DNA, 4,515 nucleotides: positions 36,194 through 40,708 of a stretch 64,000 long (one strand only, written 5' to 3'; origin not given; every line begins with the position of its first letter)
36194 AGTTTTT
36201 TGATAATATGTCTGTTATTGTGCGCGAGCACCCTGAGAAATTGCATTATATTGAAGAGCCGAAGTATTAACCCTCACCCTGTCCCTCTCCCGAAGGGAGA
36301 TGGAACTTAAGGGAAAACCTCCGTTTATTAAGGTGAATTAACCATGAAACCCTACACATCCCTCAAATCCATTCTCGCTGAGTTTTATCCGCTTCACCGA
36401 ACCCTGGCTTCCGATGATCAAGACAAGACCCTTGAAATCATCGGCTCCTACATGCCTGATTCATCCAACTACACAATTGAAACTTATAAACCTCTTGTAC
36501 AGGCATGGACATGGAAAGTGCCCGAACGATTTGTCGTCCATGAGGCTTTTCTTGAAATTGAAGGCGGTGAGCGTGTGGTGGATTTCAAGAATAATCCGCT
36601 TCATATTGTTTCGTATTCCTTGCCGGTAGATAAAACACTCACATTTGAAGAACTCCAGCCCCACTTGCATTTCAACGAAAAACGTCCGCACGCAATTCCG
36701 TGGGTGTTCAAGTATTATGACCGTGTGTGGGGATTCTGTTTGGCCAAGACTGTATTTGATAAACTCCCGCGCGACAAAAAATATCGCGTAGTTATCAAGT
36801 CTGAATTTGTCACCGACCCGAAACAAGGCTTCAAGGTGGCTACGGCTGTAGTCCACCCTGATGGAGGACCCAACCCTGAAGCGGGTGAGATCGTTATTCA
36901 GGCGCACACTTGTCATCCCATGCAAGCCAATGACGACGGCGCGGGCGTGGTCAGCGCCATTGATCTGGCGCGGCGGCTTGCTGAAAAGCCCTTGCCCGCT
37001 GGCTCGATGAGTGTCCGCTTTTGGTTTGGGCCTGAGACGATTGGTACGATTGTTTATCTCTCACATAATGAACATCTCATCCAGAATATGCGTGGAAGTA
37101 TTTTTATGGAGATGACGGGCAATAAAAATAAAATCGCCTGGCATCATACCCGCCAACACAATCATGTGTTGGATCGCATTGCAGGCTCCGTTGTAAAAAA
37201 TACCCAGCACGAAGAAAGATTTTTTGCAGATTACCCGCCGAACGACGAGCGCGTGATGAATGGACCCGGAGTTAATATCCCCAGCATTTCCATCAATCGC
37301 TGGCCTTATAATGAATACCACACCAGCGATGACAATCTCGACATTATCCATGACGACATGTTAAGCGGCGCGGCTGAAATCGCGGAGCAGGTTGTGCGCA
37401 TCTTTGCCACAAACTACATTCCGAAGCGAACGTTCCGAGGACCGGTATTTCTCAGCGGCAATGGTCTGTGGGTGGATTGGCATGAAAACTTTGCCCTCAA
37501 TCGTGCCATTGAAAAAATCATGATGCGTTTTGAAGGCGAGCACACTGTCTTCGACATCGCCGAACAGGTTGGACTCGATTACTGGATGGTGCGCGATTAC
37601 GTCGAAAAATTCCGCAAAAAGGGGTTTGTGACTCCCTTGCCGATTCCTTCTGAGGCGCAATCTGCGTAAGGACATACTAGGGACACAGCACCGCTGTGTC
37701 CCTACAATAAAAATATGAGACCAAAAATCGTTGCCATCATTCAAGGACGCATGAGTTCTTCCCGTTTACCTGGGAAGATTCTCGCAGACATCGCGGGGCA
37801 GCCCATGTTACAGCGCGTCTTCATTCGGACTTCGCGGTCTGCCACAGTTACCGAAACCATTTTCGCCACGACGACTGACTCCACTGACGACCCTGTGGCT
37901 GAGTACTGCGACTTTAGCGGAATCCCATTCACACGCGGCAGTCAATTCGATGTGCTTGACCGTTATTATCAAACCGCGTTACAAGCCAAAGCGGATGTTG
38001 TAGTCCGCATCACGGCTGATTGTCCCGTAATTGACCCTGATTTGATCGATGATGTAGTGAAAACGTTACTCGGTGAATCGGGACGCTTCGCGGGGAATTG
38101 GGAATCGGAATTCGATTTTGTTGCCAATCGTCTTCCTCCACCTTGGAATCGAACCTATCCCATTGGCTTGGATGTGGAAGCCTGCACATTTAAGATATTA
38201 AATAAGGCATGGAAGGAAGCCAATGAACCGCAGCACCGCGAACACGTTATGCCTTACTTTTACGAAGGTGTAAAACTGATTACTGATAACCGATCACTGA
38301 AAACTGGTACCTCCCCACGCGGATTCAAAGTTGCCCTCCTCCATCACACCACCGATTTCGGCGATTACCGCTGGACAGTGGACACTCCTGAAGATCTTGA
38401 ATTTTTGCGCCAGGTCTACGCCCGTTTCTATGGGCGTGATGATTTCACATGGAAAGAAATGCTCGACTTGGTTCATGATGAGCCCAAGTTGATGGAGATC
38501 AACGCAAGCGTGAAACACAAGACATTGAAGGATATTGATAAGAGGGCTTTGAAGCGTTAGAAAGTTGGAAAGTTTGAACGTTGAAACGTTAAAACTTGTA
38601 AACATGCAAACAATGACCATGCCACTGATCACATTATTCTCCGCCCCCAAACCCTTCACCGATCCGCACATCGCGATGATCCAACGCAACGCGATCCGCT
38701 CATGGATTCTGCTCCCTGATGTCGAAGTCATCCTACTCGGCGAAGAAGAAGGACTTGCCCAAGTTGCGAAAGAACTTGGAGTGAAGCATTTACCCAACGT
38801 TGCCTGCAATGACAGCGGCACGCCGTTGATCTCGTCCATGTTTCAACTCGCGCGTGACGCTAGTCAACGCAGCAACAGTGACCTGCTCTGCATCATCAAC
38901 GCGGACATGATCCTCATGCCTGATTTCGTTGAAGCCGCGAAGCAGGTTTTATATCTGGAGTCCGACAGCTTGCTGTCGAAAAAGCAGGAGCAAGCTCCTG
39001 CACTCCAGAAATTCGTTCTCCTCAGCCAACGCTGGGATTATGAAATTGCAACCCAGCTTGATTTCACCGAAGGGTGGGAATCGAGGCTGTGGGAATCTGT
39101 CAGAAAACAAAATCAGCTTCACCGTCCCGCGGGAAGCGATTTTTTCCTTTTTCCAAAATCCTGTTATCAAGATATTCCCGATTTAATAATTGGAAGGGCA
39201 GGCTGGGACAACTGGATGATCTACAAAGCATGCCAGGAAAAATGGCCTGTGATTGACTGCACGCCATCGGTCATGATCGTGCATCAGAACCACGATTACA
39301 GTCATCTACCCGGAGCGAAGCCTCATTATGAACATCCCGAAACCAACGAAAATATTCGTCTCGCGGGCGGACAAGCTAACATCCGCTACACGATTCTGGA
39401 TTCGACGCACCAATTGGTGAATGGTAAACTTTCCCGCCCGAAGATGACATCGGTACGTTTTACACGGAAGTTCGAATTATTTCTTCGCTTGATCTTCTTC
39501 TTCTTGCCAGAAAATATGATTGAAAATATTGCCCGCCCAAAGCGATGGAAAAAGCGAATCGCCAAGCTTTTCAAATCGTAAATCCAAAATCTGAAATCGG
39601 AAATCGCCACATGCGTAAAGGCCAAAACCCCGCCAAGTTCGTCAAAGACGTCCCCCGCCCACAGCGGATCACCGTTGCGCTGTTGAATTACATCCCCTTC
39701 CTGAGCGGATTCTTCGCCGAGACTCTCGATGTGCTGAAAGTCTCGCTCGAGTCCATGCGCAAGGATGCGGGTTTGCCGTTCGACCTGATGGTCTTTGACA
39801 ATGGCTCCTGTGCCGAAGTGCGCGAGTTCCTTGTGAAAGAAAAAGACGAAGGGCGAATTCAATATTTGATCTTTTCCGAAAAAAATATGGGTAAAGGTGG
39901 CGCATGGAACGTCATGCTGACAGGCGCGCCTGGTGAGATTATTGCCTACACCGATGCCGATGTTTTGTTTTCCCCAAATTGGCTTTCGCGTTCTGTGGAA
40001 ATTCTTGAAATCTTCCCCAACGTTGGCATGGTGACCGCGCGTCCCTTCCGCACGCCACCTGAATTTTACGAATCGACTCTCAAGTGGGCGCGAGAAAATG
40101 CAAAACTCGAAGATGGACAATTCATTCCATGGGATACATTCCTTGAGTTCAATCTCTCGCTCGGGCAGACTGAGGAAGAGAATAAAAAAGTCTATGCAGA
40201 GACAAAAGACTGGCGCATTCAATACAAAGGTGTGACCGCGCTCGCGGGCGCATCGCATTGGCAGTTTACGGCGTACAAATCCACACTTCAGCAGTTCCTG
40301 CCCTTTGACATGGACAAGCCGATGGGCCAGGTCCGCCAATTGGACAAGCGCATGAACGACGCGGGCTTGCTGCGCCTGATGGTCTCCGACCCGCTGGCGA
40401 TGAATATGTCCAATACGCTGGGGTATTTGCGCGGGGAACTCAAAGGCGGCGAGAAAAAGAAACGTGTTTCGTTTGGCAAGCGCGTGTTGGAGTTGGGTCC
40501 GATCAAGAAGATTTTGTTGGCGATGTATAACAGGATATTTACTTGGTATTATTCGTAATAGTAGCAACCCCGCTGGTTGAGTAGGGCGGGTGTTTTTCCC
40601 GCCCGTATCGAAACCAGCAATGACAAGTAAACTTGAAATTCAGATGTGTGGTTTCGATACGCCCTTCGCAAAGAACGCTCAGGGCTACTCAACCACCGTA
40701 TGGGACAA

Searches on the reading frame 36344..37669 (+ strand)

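Call 8: search_protein_families(library=pfam, proteins=[window:36344-37669:+])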
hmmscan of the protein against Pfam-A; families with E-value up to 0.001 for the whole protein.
window:36344-37669:+ (441 aa): 3 families
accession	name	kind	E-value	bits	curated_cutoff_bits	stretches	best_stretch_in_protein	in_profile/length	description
PF16254.10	DUF4910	-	1.5e-49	168.6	26.6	1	10-356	3-246/247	Domain of unknown function (DUF4910)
PF09940.16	DUF2172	-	1.4e-29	102.7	27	1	64-154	3-92/92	Domain of unknown function (DUF2172)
PF04389.22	Peptidase_M28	-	2.8e-09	37.4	21.3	1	182-349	14-191/193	Peptidase family M28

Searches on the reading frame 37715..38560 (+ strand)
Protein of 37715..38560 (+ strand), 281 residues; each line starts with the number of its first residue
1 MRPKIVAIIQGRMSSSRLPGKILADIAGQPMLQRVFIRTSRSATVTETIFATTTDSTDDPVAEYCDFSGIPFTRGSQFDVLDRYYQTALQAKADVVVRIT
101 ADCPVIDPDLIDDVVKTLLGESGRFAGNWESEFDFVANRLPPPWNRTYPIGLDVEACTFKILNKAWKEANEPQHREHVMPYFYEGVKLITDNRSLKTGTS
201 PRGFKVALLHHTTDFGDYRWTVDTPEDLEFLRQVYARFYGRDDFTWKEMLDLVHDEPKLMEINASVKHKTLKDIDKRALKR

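Call 70: search_protein_families(library=pfam, proteins=[window:37715-38560:+], max_evalue=0.00001)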
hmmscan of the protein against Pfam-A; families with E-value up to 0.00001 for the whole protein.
window:37715-38560:+ (281 aa): 1 family
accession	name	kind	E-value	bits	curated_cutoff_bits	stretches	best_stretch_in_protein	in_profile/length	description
PF02348.25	CTP_transf_3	-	5.6e-25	88.9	22.6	1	6-190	1-170/217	Cytidylyltransferase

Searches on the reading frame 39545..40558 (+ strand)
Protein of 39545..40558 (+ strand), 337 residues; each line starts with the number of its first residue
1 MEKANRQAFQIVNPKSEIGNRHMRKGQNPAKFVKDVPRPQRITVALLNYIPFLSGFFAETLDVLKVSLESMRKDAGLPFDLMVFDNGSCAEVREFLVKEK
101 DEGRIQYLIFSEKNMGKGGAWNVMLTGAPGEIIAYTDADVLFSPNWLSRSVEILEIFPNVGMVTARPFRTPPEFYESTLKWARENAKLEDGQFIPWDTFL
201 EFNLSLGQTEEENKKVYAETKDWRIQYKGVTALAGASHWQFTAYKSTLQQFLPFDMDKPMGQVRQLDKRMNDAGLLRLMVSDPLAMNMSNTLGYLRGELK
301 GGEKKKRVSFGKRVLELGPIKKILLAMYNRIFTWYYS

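Call 70: search_protein_families(library=pfam, proteins=[window:39545-40558:+], max_evalue=0.00001)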
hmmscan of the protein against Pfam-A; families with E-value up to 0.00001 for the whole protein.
window:39545-40558:+ (337 aa): 1 family
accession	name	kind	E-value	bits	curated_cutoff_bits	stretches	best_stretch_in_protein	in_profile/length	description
PF00535.33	Glycos_transf_2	-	1.9e-12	47.9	23.3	1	61-175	10-124/168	Glycosyl transferase family 2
